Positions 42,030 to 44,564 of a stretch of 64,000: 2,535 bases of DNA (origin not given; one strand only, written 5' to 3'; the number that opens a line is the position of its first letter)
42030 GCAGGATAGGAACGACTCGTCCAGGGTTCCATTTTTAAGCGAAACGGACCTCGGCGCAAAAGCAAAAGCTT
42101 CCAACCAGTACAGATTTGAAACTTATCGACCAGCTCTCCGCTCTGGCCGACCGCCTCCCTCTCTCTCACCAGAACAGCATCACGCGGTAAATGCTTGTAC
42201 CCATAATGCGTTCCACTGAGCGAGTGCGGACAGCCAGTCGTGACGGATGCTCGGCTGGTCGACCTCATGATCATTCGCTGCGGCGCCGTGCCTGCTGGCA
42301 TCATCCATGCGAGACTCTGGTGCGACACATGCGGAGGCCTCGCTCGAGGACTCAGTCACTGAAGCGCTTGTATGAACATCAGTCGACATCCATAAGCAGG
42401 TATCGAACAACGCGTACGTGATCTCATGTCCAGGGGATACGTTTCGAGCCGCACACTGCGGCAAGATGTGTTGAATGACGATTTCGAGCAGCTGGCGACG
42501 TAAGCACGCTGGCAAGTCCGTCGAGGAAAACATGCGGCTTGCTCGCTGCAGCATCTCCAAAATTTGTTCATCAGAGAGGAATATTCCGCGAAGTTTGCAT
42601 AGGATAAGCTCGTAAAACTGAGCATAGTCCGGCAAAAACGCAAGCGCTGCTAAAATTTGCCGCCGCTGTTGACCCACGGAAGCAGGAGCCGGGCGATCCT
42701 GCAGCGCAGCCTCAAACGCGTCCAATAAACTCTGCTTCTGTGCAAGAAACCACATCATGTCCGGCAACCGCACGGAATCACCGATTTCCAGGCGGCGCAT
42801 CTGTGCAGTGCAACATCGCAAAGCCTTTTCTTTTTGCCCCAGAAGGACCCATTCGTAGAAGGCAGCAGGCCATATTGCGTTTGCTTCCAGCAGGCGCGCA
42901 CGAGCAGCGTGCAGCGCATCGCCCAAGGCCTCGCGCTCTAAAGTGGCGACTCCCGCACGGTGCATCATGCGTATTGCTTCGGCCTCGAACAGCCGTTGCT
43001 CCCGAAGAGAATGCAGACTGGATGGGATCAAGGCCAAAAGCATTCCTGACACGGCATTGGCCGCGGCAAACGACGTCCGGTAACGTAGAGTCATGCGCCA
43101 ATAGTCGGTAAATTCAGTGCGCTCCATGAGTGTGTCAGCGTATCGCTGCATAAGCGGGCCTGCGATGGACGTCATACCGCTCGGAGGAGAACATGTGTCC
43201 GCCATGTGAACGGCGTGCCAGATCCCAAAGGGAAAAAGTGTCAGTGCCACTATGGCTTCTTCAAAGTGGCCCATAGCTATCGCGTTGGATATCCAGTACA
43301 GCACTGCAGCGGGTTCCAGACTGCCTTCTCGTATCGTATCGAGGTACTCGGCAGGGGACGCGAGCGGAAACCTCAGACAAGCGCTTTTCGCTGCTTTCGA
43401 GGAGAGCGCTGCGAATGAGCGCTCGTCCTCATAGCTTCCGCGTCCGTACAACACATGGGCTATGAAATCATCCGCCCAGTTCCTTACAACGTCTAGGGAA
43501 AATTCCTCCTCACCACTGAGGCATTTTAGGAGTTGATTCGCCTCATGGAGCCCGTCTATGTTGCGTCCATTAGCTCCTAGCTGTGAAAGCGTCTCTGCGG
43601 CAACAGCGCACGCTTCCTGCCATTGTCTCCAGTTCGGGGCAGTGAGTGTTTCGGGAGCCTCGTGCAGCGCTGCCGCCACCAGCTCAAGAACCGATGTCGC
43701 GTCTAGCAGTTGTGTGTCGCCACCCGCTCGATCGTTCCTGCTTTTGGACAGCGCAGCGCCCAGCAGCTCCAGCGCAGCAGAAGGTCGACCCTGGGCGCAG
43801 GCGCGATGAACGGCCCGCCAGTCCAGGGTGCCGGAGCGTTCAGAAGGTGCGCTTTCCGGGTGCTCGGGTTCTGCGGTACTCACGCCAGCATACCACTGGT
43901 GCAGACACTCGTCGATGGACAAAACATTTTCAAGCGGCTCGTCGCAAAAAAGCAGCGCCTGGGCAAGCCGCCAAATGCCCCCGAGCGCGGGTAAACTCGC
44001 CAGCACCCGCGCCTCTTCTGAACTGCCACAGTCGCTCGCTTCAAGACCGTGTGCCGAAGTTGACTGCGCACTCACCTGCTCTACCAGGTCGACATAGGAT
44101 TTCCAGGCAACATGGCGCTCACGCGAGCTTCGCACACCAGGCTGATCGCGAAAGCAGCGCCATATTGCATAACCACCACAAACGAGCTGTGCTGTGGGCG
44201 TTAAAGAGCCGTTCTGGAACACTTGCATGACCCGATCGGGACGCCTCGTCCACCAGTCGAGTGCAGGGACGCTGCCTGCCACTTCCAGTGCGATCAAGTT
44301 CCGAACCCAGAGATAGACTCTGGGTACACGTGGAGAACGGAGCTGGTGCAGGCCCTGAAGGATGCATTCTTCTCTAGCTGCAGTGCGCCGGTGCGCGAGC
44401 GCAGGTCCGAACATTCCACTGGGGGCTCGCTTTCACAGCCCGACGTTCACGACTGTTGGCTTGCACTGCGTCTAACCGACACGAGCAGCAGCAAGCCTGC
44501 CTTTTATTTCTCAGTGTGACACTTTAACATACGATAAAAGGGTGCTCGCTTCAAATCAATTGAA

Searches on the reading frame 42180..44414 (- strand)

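Call 43: search_protein_families(library=pfam, proteins=[window:42180-44414:-], max_evalue=0.001)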
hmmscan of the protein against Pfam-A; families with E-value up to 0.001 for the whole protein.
window:42180-44414:- (744 aa): 1 family
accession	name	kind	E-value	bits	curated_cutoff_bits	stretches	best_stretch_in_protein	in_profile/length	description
PF07575.19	Nucleopor_Nup85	-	6.9e-07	28.7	22.1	1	142-445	85-373/557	Nup85 Nucleoporin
